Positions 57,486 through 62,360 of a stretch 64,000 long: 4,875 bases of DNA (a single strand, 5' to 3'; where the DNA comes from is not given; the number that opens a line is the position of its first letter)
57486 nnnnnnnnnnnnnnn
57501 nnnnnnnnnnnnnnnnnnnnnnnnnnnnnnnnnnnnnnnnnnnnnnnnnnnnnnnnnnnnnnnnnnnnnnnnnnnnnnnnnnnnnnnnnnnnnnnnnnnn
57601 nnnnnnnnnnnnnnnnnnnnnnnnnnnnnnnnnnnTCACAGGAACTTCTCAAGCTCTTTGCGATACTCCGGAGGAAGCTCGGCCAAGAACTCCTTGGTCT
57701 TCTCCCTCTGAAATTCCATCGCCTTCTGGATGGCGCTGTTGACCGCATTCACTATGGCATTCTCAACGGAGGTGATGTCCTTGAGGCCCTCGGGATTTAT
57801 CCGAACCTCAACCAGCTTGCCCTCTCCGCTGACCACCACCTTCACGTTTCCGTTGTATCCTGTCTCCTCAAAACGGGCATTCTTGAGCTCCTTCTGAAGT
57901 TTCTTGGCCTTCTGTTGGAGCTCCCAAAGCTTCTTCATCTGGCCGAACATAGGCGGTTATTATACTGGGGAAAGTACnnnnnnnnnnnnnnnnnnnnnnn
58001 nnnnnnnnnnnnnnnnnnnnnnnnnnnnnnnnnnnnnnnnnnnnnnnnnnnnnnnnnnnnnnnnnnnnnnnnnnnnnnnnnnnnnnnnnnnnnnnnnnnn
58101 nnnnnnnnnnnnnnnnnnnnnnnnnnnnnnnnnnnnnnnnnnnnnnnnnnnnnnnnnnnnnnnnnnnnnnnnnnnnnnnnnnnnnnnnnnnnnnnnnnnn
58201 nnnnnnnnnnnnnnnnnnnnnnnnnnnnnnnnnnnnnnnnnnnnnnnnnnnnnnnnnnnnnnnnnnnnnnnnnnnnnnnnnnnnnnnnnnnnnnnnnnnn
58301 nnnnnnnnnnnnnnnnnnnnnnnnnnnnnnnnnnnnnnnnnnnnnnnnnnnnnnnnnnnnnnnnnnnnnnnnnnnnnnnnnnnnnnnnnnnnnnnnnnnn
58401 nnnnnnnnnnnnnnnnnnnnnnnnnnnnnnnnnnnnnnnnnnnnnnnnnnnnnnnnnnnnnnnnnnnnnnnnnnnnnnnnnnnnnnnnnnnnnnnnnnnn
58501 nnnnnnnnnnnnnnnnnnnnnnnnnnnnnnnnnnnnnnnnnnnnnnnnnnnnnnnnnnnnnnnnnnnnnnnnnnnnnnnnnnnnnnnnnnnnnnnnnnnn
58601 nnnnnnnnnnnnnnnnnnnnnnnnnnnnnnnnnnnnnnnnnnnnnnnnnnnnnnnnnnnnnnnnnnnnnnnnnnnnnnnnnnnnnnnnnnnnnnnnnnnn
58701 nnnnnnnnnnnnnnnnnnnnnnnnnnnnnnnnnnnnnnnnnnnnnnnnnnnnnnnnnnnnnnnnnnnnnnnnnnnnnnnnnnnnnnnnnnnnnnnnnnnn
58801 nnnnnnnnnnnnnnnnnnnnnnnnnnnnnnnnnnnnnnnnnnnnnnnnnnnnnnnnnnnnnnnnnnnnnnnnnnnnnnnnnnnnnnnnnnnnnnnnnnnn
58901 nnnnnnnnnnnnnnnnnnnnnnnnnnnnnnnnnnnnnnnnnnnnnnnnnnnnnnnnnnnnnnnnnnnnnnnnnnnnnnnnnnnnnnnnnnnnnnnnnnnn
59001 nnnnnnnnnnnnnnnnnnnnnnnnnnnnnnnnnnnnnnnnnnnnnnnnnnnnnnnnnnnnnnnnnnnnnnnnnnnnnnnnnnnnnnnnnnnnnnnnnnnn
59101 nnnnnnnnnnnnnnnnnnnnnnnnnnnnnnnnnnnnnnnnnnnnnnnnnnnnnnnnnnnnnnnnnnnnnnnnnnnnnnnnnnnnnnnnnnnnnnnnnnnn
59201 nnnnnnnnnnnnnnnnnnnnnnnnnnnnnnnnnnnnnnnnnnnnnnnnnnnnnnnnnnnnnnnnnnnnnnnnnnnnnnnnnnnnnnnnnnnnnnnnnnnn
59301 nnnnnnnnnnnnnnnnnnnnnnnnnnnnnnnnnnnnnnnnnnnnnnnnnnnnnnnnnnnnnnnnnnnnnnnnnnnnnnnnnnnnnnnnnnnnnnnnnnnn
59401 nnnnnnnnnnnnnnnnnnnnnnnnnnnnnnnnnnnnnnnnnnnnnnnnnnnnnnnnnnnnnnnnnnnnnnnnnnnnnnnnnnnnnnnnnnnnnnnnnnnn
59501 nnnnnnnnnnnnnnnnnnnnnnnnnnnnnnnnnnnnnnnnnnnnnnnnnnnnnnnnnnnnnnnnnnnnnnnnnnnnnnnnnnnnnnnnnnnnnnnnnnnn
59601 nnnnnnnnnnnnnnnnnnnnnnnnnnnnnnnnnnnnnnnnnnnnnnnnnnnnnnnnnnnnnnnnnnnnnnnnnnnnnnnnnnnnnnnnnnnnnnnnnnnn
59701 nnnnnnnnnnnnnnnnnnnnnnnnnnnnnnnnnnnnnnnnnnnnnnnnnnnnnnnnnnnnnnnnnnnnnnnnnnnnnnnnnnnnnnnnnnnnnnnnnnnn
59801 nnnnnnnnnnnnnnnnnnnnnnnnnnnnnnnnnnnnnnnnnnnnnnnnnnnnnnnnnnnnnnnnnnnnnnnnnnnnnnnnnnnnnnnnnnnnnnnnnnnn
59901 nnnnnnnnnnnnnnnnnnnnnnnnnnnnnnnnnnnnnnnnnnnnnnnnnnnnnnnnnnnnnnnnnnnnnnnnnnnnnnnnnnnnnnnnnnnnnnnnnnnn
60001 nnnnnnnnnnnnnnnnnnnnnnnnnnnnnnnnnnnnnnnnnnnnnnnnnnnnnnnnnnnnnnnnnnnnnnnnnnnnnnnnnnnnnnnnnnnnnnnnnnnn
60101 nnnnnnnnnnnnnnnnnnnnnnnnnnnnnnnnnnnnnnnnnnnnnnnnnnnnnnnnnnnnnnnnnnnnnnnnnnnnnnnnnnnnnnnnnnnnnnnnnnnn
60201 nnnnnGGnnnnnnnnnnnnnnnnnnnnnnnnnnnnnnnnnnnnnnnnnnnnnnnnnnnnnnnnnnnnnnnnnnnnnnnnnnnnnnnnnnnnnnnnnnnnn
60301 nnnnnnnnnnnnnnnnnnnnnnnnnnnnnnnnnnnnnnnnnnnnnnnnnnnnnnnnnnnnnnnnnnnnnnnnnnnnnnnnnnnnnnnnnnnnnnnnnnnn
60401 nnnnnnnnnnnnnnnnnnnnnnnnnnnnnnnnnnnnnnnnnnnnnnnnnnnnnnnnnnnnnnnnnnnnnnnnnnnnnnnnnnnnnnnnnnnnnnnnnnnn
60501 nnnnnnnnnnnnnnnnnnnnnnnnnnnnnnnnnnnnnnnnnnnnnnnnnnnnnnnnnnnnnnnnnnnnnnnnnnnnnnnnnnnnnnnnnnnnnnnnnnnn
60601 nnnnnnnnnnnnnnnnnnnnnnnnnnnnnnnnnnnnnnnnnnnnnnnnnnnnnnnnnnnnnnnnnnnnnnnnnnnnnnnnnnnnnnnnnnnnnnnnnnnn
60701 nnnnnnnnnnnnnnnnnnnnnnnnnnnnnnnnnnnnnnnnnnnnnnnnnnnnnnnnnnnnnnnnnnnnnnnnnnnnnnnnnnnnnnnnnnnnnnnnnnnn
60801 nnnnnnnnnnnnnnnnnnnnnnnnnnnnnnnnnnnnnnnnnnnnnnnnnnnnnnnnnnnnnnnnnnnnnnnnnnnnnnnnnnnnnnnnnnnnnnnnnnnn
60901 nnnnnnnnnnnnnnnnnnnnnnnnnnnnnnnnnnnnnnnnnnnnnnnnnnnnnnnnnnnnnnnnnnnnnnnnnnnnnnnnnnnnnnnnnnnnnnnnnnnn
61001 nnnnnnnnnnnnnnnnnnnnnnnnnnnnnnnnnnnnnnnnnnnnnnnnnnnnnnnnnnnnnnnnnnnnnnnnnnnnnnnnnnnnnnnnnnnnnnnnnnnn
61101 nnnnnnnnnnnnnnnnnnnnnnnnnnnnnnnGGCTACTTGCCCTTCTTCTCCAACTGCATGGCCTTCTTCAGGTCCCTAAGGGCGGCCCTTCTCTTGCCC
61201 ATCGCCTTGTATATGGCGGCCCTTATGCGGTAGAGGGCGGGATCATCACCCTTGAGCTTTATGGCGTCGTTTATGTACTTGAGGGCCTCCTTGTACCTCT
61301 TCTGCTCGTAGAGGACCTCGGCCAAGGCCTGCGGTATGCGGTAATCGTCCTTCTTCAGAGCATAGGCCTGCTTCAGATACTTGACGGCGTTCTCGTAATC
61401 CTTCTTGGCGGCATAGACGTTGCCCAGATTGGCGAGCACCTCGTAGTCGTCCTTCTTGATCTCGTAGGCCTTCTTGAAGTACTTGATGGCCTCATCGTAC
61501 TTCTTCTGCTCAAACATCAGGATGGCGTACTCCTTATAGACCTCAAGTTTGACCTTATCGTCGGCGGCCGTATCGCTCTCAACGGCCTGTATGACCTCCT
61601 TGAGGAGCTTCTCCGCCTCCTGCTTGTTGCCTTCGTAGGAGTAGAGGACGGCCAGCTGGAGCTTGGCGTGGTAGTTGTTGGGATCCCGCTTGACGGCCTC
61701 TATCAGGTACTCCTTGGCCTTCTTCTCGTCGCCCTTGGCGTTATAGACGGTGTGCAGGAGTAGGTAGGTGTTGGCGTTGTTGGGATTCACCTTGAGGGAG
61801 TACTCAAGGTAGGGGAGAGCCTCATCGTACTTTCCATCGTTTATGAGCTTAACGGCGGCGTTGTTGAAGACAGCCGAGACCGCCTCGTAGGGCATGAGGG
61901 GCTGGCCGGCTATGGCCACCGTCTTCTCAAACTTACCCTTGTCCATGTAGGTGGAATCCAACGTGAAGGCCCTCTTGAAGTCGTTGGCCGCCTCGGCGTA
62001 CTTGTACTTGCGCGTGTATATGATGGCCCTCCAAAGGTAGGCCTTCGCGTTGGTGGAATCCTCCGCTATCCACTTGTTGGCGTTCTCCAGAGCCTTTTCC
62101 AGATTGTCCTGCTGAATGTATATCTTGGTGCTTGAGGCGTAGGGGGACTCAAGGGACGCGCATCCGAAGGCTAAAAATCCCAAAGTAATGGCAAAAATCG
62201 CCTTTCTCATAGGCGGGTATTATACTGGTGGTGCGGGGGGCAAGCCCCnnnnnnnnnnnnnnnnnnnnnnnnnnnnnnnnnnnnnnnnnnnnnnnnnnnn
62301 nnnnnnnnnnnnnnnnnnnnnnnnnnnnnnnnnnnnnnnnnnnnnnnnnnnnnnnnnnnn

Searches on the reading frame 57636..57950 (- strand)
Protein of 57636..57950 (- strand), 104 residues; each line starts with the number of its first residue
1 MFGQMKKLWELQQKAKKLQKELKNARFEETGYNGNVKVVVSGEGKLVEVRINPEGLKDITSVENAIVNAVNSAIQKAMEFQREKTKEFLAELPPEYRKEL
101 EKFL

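Call 9: search_protein_families(library=pfam, proteins=[window:57636-57950:-])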
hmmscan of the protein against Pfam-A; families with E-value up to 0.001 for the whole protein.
window:57636-57950:- (104 aa): 1 family
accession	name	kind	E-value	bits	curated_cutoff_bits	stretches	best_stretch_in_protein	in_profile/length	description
PF02575.21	YbaB_DNA_bd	-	1.1e-20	74.1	25.5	1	5-91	1-89/91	YbaB/EbfC DNA-binding family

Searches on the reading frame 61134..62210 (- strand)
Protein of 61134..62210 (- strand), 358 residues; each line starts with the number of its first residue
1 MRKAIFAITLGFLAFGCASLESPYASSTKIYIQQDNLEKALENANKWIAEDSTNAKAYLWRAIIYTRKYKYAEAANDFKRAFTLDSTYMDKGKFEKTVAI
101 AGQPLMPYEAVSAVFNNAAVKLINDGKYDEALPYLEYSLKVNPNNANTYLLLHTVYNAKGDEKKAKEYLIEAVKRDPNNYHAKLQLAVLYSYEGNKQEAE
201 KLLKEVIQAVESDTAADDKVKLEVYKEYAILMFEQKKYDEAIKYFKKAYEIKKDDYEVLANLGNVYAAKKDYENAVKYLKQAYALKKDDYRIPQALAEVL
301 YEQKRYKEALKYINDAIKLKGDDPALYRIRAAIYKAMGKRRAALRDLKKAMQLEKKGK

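Call 9: search_protein_families(library=pfam, proteins=[window:61134-62210:-])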
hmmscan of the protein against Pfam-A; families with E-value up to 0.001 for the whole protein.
window:61134-62210:- (358 aa): 30 families (the best 25 are shown)
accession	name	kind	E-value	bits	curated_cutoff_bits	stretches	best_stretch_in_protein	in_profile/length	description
PF07719.23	TPR_2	-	5.4e-32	107.7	27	2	223-254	2-33/34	Tetratricopeptide repeat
PF14559.12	TPR_19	-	8e-31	106.6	25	4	267-333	2-68/68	Tetratricopeptide repeat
PF00515.34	TPR_1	-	3.3e-27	93.6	27.8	1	257-288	2-33/34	Tetratricopeptide repeat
PF13424.12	TPR_12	-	7.7e-26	90.5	30.1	2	184-253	7-76/77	Tetratricopeptide repeat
PF13181.12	TPR_8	-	8e-24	82.2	25.7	1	257-288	2-33/34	Tetratricopeptide repeat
PF13428.12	TPR_14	-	1.1e-21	75.5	23.5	2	223-264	2-43/44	Tetratricopeptide repeat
PF13374.12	TPR_10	-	5.1e-20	71.3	27.5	0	259-286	5-32/42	Tetratricopeptide repeat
PF13432.12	TPR_16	-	6.7e-18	65.2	32.7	2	262-324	3-65/65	Tetratricopeptide repeat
PF13176.12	TPR_7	-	2.3e-15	55.8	27.9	1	259-289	2-32/36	Tetratricopeptide repeat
PF23914.1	TPR_CcmH_CycH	-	2.2e-14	54.1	42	2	138-251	42-150/158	Cytochrome c-type biogenesis protein H TPR domain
PF13371.12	TPR_9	-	3.8e-14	52.9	35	1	300-353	5-58/73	Tetratricopeptide repeat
PF13414.12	TPR_11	-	4.6e-14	52.3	26.8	1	233-268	5-40/42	TPR repeat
PF13431.12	TPR_17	-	8.4e-14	51.1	24.4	0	244-276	1-33/34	Tetratricopeptide repeat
PF12895.13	ANAPC3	-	1.6e-11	44.7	27.2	3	235-314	2-80/82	Anaphase-promoting complex, cyclosome, subunit 3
PF13429.12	TPR_15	-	1.7e-11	44.5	26.2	1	147-285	147-277/280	Tetratricopeptide repeat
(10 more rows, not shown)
